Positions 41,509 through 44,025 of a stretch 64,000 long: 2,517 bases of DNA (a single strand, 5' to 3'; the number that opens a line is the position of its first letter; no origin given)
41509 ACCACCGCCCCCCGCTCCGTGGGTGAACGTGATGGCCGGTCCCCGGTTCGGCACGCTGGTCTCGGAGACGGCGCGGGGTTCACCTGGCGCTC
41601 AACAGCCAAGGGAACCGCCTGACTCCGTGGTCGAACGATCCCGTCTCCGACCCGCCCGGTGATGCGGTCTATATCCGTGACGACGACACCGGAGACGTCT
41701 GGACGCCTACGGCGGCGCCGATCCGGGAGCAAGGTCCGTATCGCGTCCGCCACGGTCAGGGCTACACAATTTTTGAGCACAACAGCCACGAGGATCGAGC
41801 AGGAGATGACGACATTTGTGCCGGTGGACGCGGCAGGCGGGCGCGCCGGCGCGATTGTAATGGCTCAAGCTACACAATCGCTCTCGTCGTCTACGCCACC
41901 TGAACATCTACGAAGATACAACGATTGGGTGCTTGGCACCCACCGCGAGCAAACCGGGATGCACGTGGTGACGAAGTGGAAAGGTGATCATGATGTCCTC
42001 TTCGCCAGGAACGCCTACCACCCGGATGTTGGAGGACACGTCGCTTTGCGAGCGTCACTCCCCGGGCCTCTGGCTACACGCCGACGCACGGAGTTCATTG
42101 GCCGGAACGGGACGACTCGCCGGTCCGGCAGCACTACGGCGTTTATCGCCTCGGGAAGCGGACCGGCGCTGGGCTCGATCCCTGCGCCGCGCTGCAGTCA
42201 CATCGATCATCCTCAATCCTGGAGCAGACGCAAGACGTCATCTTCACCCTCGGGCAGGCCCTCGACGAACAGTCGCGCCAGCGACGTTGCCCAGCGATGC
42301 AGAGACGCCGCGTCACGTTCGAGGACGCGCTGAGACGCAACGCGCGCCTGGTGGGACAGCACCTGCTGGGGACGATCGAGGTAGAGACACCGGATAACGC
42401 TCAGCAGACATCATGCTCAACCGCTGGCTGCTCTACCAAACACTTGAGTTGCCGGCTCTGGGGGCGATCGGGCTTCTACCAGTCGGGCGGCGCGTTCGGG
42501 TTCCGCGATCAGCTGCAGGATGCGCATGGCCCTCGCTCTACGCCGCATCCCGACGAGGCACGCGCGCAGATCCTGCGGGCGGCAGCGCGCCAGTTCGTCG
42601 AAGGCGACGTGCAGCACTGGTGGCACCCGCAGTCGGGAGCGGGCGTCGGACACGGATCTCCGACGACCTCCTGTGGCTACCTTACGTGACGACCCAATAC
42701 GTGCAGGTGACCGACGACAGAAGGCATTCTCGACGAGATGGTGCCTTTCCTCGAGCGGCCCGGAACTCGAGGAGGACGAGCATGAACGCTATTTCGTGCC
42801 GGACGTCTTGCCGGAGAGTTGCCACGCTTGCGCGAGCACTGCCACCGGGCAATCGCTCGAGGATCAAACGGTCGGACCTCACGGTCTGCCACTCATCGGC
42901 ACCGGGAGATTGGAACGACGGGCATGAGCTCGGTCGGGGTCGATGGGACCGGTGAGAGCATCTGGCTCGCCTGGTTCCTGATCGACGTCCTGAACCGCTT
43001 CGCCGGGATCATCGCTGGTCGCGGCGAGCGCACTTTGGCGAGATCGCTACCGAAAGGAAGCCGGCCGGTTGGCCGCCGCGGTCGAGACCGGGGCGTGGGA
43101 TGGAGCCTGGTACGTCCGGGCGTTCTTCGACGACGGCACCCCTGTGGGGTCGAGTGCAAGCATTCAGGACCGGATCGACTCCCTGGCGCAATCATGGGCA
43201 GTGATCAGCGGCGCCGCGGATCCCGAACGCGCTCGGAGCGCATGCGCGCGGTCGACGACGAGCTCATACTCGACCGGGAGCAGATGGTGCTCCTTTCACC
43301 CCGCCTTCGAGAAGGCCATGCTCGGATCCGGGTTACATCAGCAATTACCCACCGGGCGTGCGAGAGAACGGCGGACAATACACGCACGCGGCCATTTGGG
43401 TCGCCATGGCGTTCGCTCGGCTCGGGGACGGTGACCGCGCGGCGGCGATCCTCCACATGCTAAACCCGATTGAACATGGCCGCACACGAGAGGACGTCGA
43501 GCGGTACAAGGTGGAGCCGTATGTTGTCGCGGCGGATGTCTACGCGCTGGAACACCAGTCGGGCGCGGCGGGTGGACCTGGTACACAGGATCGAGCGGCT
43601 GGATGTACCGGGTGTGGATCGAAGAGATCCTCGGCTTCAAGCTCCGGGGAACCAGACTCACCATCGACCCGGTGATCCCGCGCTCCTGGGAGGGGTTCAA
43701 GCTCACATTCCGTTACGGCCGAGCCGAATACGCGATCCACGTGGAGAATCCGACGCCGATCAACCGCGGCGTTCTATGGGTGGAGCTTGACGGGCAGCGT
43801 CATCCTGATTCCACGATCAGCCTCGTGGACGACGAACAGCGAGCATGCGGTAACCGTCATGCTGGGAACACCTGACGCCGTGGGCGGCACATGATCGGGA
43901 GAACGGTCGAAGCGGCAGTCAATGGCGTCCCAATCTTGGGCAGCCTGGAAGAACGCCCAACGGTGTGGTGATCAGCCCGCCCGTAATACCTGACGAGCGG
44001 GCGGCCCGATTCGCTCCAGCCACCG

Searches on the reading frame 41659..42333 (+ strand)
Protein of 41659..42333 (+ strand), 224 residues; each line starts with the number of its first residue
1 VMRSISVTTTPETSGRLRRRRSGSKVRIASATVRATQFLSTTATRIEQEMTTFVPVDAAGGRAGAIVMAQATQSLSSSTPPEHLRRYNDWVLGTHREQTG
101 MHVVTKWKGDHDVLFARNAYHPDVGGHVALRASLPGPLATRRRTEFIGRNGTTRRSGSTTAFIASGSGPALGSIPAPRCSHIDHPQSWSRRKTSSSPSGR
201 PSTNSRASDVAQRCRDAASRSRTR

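Call 37: search_protein_families(library=pfam, proteins=[window:41659-42333:+], max_evalue=0.01)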
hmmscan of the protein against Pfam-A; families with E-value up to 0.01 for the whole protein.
window:41659-42333:+ (224 aa): 2 families
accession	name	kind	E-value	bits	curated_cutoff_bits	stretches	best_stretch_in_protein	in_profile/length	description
PF06165.18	GH94_b-supersand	-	6.8e-06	26.2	23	1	85-155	130-209/251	Glycosyl hydrolase 94, supersandwich domain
PF06018.20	CodY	-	0.0043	17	29.5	1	35-76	94-135/177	CodY GAF-like domain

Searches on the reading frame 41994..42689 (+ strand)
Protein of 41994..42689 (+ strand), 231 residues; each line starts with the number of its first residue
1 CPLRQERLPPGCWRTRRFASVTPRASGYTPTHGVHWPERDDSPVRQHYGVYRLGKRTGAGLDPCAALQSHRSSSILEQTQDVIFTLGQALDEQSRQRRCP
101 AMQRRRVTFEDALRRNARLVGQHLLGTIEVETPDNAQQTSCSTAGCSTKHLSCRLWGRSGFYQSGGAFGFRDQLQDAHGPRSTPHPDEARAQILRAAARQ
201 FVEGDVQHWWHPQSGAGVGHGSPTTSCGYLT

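Call 37: search_protein_families(library=pfam, proteins=[window:41994-42689:+], max_evalue=0.01)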
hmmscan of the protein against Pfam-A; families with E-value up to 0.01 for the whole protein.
window:41994-42689:+ (231 aa): 1 family
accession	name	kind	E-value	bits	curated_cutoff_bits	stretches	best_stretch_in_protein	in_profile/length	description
PF17167.11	Glyco_hydro_94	-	3.1e-14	53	27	1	124-213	5-95/420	Glycosyl hydrolase 94 superfamily, catalytic domain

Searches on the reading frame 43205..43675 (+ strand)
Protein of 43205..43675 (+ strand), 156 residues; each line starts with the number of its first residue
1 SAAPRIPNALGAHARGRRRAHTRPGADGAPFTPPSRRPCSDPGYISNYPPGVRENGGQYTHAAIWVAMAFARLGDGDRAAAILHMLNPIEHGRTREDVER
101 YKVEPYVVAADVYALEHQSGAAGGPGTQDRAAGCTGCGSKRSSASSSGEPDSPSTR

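Call 37: search_protein_families(library=pfam, proteins=[window:43205-43675:+], max_evalue=0.01)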
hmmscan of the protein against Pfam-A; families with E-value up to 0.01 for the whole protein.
window:43205-43675:+ (156 aa): 1 family
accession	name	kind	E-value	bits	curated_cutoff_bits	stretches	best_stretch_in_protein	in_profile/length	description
PF17167.11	Glyco_hydro_94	-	2.8e-23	82.8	27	1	32-121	310-397/420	Glycosyl hydrolase 94 superfamily, catalytic domain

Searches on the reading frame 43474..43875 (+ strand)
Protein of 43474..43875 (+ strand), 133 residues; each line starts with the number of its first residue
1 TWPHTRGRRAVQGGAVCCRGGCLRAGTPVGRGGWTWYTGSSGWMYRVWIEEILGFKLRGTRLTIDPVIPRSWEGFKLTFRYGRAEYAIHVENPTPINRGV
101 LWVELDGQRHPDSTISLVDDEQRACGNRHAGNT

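Call 37: search_protein_families(library=pfam, proteins=[window:43474-43875:+], max_evalue=0.01)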
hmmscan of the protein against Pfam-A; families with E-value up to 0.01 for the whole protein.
window:43474-43875:+ (133 aa): 2 families
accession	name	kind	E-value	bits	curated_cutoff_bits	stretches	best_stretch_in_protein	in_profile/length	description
PF17167.11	Glyco_hydro_94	-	3.8e-05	23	27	1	29-54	395-420/420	Glycosyl hydrolase 94 superfamily, catalytic domain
PF03633.20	Glyco_hydro_65C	-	0.00024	21.2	22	1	56-90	2-36/62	Glycosyl hydrolase family 65, C-terminal domain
